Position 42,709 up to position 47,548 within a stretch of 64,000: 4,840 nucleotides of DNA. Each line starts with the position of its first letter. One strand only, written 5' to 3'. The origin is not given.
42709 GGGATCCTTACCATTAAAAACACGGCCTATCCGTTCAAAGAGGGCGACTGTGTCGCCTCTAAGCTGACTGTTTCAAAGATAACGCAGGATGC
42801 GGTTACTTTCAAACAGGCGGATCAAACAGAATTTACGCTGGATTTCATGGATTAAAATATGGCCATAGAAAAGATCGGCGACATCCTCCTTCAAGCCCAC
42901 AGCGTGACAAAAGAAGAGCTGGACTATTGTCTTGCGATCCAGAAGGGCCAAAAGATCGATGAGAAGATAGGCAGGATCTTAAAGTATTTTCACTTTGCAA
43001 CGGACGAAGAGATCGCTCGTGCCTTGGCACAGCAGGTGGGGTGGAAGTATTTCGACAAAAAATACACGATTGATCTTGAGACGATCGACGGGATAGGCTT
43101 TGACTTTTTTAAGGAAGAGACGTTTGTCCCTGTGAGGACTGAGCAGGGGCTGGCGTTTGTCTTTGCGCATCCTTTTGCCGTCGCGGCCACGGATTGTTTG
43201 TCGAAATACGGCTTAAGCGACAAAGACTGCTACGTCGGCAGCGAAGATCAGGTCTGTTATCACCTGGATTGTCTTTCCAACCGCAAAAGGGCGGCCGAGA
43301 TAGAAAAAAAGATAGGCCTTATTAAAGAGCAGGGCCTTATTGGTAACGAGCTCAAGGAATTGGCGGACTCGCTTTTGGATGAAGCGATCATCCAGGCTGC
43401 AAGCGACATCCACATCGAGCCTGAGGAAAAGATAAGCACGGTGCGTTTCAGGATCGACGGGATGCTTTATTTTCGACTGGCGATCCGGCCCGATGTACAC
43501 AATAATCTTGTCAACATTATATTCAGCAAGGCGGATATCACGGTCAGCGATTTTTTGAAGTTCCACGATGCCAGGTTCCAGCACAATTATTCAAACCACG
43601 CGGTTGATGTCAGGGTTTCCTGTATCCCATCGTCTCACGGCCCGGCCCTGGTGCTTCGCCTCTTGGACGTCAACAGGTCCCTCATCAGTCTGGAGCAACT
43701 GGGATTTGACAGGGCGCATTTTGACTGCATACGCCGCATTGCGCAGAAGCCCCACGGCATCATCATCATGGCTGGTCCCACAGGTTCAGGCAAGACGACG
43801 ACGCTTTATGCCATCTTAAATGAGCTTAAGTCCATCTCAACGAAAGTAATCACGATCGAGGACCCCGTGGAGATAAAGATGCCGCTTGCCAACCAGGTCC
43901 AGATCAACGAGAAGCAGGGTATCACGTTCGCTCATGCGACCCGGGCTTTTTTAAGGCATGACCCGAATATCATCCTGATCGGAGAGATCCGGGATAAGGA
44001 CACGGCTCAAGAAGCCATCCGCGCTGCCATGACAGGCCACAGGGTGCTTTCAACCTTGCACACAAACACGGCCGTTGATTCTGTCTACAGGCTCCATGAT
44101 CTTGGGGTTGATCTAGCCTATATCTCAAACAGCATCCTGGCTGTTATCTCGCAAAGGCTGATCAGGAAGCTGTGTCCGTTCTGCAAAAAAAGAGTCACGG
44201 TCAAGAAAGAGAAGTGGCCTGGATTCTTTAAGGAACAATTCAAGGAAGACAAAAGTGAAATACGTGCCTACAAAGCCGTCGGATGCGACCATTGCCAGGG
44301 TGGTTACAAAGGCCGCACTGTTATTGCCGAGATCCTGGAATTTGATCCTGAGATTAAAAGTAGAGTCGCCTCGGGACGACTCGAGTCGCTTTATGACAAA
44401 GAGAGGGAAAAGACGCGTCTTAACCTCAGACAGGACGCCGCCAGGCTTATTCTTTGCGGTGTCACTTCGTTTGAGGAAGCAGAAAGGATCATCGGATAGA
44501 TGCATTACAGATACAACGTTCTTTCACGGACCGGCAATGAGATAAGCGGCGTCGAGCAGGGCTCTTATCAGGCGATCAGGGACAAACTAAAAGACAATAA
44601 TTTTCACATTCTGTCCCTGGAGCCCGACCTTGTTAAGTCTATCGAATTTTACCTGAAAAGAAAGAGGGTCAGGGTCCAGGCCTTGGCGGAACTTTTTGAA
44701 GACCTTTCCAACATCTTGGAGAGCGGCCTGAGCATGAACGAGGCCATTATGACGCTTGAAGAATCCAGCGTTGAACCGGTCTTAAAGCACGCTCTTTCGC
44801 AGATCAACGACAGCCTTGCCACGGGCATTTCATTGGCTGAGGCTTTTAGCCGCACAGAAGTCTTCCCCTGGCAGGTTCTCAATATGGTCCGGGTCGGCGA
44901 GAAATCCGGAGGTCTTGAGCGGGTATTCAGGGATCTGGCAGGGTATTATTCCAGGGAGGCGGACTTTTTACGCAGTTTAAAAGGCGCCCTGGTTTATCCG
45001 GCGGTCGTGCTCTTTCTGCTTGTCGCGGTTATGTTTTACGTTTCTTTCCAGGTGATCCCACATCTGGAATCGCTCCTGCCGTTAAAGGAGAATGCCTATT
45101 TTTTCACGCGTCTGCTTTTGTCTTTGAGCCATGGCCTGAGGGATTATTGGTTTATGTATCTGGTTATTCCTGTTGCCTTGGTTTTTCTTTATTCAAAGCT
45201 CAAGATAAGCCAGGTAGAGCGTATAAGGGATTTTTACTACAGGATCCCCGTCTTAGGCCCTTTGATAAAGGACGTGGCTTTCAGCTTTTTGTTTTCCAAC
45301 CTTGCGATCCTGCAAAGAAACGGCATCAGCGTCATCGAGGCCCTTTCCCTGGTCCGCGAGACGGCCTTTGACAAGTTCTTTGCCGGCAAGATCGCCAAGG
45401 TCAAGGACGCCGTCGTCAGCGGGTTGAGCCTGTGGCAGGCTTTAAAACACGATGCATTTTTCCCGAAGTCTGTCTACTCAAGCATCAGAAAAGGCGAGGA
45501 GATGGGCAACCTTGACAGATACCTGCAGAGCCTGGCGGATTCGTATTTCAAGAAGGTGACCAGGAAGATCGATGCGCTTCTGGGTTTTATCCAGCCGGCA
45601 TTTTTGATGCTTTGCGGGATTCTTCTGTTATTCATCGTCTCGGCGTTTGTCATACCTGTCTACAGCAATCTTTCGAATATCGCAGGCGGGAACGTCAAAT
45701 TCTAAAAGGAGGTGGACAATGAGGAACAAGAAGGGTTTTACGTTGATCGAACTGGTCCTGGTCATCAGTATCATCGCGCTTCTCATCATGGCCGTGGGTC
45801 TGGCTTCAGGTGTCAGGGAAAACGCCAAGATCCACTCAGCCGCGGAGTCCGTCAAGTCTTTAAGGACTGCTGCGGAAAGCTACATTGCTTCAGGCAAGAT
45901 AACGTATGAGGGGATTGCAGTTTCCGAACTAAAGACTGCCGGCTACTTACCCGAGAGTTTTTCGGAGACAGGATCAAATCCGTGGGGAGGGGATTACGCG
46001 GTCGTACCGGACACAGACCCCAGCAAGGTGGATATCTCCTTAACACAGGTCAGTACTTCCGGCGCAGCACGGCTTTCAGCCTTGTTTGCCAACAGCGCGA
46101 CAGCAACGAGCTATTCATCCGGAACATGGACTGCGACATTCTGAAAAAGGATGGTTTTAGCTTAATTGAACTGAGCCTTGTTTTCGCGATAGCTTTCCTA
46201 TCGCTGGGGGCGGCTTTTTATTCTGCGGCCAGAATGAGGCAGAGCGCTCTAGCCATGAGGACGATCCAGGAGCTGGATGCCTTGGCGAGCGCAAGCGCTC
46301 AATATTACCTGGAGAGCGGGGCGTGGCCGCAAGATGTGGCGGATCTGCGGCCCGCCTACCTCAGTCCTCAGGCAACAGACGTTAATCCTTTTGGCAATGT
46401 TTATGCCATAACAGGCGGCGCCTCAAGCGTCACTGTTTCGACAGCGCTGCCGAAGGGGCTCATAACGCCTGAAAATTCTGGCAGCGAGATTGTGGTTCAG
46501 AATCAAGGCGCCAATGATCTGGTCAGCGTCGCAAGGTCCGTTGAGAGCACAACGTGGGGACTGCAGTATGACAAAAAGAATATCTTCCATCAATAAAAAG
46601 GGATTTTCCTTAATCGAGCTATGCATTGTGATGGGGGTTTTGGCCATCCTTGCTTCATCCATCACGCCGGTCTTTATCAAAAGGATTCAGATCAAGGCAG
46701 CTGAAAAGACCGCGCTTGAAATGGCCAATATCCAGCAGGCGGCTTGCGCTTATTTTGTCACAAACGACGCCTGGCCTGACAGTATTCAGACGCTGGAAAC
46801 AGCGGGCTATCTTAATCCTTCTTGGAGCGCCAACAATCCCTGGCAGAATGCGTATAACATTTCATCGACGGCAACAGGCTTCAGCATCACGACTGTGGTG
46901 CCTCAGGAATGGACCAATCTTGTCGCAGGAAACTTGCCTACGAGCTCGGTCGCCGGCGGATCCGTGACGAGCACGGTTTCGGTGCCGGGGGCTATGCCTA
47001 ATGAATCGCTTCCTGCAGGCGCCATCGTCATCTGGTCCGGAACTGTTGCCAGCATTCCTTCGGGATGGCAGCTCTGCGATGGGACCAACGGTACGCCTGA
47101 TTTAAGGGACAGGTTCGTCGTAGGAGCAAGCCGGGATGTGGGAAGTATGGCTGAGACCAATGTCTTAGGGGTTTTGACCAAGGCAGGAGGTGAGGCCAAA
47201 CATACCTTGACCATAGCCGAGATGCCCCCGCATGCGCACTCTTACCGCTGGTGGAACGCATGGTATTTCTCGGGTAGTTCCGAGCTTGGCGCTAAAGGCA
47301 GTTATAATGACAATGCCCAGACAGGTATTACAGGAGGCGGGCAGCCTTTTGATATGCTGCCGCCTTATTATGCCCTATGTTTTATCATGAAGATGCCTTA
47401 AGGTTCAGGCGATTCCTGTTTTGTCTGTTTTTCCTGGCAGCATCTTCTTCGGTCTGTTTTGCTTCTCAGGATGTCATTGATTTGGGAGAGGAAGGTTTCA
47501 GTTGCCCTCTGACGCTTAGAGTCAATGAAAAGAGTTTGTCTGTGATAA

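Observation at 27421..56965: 174-nt near-perfect, GC-rich inverted repeat bracketing 29.2 kb of the element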

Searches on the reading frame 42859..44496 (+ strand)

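Call 45: search_protein_families(library=pfam, proteins=[window:42859-44496:+], max_evalue=0.001)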
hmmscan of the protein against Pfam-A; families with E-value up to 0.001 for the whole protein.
window:42859-44496:+ (546 aa): 4 families
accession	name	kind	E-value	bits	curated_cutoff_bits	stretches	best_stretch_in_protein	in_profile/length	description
PF00437.27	T2SSE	-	3.2e-109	365.4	24.9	1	165-543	8-370/370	Type II/IV secretion system protein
PF20720.3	nSTAND3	-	9.2e-05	22.6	27.2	1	298-343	16-61/155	Novel STAND NTPase 3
PF13086.12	AAA_11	-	0.00026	21.3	27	1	289-410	8-69/257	AAA domain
PF00004.35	AAA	-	0.00091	20.1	21.2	0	302-379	1-68/131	ATPase family associated with various cellular activities (AAA)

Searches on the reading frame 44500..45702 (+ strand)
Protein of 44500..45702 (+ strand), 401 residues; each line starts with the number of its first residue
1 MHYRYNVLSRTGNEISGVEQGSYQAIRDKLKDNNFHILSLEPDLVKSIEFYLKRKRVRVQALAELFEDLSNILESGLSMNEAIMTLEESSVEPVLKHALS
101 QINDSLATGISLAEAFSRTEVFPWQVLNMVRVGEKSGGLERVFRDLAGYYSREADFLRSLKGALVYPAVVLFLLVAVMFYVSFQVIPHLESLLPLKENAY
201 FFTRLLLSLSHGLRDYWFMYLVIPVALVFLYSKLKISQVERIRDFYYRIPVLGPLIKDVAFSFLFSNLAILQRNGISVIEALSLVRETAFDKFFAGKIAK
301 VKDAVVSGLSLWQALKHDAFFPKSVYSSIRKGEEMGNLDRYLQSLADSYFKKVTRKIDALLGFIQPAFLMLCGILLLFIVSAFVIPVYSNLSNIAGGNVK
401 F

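Call 45: search_protein_families(library=pfam, proteins=[window:44500-45702:+], max_evalue=0.001)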
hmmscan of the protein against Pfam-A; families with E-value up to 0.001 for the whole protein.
window:44500-45702:+ (401 aa): 1 family
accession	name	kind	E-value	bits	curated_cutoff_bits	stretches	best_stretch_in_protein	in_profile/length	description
PF00482.28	T2SSF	-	1.6e-46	157.7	25.2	2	67-187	3-125/125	Type II secretion system (T2SS), protein F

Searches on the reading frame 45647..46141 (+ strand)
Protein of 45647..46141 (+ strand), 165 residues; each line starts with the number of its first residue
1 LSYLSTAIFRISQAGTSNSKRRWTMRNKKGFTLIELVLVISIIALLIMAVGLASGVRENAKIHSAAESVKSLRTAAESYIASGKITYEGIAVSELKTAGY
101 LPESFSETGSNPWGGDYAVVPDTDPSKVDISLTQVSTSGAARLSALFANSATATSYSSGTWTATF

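Call 45: search_protein_families(library=pfam, proteins=[window:45647-46141:+], max_evalue=0.001)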
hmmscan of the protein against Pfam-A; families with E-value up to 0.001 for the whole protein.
window:45647-46141:+ (165 aa): 2 families
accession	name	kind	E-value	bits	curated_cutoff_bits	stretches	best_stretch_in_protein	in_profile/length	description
PF07963.17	N_methyl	-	5.4e-08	32.5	21.2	1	25-50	1-26/27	Prokaryotic N-terminal methylation motif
PF08805.16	PilS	-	8e-05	23.1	22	1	58-151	7-98/138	PilS N terminal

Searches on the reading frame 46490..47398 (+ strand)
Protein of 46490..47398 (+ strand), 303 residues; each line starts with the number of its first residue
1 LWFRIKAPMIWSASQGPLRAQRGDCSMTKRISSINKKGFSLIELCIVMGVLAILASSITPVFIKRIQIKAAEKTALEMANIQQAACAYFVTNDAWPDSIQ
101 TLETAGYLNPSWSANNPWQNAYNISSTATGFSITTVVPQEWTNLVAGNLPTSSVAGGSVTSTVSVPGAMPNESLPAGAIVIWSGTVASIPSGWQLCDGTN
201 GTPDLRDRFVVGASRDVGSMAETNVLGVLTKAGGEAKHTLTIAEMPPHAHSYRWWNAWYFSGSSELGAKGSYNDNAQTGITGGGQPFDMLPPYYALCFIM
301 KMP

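Call 45: search_protein_families(library=pfam, proteins=[window:46490-47398:+], max_evalue=0.001)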
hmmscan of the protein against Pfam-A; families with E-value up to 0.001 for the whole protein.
window:46490-47398:+ (303 aa): 2 families
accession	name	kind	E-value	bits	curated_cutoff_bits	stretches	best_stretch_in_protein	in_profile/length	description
PF07963.17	N_methyl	-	5.5e-05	23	21.2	1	35-58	3-26/27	Prokaryotic N-terminal methylation motif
PF07484.17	Collar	-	0.00091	19.6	24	0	177-199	1-21/57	Phage Tail Collar Domain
